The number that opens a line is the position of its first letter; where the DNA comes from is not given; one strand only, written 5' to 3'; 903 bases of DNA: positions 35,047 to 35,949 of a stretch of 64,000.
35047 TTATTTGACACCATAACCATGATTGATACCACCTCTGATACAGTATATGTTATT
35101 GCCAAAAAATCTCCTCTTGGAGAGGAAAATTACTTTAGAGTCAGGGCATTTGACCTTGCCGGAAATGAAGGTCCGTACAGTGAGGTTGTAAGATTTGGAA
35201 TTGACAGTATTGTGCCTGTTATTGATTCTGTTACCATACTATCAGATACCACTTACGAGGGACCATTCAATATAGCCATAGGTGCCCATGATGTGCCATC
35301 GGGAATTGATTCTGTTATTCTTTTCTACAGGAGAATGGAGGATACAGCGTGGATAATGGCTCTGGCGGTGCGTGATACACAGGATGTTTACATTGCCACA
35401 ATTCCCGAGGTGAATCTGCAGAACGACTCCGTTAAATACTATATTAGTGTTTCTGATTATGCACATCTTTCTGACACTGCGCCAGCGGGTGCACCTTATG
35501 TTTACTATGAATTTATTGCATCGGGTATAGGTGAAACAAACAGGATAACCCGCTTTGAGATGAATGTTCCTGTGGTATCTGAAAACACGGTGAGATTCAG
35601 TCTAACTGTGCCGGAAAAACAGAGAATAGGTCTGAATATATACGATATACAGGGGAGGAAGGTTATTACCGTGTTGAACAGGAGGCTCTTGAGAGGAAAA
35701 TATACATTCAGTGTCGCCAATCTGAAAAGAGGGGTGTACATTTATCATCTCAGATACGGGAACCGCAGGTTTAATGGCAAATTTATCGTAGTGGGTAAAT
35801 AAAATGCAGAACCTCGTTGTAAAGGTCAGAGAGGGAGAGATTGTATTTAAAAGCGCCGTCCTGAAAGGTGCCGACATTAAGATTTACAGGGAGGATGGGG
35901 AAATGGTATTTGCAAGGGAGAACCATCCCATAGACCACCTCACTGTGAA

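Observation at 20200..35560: The same ~107-aa domain occurs once, immediately before the T9SS C-terminal domain, in two other cargo proteins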

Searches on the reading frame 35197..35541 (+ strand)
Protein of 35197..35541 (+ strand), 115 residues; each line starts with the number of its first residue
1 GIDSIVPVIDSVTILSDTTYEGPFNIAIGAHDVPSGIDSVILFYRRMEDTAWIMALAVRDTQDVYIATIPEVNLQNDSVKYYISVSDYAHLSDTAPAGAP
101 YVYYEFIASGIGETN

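Call 11: search_protein_families(library=pfam, proteins=[window:35197-35541:+], max_evalue=1)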
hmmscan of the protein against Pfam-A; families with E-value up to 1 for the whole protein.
seq(115 aa): 1 family
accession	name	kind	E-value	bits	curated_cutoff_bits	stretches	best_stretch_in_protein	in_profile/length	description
PF24893.1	DUF7743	-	0.1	12.8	27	1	2-45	2-43/120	Domain of unknown function (DUF7743)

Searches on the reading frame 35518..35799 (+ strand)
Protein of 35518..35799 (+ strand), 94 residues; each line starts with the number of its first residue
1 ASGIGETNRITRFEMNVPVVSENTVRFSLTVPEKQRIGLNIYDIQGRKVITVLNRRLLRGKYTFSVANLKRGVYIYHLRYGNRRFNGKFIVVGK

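Call 70: search_protein_families(library=ncbifam, proteins=[window:35518-35799:+], max_evalue=0.1)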
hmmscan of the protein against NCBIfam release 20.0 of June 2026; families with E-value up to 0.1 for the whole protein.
seq(94 aa): 3 families
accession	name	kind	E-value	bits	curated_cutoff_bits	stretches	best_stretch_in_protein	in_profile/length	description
TIGR04183.1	Por_Secre_tail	domain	2e-08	34.1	23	1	23-91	9-71/72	T9SS type A sorting domain-containing protein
NF038113.1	T9SSA_dep_M36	equivalog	4.9e-06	25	885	1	17-91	796-868/869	T9SS-dependent M36 family metallopeptidase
NF050177.1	TapA_OM_Porphy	equivalog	0.0027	16.5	500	1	29-91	484-543/544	TapA/TapC family T9SS-dependent outer membrane protein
